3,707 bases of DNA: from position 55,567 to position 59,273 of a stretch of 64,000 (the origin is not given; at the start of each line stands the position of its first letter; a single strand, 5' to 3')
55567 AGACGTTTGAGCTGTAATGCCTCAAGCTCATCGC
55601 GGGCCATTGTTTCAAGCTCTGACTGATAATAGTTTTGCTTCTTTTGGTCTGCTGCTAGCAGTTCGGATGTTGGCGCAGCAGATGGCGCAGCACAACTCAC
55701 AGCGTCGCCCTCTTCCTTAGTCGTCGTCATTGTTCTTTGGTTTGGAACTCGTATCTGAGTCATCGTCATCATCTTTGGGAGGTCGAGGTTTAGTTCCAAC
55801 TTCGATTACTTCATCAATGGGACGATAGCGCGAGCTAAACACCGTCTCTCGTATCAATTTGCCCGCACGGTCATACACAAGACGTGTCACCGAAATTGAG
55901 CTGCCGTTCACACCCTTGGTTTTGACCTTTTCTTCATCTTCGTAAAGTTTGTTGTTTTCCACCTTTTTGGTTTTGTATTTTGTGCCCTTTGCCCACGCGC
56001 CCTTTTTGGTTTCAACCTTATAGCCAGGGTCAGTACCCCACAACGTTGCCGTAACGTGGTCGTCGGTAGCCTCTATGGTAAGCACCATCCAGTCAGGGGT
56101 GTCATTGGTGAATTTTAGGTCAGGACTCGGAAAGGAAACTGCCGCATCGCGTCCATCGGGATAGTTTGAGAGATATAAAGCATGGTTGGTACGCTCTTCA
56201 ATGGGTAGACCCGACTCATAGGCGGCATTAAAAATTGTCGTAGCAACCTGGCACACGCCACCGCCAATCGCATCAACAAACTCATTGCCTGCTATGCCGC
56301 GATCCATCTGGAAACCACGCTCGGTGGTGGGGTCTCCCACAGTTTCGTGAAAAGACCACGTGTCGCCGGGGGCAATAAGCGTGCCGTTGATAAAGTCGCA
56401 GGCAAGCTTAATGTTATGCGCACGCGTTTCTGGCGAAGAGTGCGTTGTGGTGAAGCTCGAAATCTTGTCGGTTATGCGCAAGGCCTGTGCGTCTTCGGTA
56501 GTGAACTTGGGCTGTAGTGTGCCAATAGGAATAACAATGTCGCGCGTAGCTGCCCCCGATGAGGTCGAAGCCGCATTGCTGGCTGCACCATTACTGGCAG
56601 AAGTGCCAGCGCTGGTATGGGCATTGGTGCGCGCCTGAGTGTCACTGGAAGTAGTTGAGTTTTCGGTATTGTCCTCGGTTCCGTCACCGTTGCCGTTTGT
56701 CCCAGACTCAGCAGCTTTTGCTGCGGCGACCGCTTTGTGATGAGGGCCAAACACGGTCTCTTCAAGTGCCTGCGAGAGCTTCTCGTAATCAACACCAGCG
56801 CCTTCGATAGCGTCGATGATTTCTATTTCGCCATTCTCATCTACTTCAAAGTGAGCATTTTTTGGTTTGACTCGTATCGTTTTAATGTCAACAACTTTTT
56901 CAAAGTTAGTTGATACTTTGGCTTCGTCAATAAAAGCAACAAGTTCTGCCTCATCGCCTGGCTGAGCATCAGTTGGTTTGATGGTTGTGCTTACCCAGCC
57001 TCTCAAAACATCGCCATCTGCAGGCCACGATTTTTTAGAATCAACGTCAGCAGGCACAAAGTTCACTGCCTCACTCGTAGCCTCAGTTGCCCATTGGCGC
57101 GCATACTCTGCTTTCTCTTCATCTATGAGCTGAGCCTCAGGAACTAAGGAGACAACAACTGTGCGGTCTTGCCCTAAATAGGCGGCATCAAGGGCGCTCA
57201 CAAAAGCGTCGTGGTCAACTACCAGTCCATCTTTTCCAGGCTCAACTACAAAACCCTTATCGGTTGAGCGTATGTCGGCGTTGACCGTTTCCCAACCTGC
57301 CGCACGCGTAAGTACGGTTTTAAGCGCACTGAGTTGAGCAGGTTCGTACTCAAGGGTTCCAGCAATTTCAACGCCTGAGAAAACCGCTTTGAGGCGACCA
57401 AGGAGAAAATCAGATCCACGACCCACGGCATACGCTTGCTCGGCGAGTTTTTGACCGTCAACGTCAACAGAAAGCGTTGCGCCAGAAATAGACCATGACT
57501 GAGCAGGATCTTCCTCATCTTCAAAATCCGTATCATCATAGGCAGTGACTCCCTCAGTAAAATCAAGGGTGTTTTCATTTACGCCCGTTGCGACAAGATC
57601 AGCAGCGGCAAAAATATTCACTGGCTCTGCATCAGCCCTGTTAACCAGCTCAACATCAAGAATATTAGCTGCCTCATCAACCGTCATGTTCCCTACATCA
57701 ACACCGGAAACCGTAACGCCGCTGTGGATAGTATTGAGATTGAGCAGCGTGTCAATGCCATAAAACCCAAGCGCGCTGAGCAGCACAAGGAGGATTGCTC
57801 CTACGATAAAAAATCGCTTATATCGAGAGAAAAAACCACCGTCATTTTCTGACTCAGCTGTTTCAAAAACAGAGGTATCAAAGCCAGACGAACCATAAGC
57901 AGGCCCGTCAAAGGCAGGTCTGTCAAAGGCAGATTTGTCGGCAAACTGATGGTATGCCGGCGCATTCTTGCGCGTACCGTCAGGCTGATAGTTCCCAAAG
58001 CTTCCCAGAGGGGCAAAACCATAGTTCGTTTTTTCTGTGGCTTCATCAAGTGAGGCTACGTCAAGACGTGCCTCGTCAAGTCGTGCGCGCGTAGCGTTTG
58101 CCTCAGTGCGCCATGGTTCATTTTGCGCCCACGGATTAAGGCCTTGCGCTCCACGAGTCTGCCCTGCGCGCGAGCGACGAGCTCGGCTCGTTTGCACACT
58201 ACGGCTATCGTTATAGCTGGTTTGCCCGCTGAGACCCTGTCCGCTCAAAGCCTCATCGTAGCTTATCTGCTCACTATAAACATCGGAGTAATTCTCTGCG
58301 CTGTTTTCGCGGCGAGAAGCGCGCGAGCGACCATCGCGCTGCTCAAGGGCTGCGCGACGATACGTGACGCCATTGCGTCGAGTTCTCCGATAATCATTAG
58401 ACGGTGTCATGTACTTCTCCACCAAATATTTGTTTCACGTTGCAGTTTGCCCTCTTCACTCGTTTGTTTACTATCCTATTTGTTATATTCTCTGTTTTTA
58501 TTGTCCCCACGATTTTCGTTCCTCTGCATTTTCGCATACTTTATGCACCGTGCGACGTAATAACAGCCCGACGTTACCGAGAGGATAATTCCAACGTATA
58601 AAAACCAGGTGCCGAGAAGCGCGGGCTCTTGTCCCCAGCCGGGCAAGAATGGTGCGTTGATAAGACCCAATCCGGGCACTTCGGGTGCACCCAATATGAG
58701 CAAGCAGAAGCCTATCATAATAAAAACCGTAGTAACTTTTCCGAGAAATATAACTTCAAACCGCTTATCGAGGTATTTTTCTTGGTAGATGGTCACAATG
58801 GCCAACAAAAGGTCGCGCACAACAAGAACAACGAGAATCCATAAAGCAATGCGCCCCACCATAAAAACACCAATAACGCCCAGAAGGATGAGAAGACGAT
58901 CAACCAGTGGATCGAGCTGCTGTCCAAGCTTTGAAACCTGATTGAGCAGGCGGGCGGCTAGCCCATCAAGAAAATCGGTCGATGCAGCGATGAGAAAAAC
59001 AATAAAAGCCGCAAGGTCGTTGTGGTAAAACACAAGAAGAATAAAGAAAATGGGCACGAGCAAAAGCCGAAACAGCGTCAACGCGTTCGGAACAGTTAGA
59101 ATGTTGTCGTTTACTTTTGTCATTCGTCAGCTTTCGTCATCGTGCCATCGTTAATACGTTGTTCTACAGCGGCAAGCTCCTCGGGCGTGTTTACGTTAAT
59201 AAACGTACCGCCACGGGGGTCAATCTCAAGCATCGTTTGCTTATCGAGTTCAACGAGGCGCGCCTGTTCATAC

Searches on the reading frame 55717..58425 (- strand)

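Call 8: search_protein_families(library=pfam, proteins=[window:55717-58425:-], max_evalue=0.0001)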
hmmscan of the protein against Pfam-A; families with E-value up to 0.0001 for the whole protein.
window:55717-58425:- (902 aa): 3 families
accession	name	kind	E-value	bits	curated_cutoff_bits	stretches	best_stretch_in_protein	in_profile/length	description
PF04294.18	VanW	-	3.5e-42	143.4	27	1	668-796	2-130/130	VanW like protein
PF12229.13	PG_binding_4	-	1.6e-14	54.5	22.1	2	488-560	42-110/117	Putative peptidoglycan binding domain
PF07501.17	G5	-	7.4e-10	39.4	23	1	816-879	11-75/75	G5 domain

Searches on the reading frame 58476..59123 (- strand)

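Call 8: search_protein_families(library=pfam, proteins=[window:58476-59123:-], max_evalue=0.0001)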
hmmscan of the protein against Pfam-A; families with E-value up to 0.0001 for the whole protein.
window:58476-59123:- (215 aa): 1 family
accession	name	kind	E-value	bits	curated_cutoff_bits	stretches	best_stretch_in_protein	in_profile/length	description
PF01066.26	CDP-OH_P_transf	-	1.4e-34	120.2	22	1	10-182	2-150/152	CDP-alcohol phosphatidyltransferase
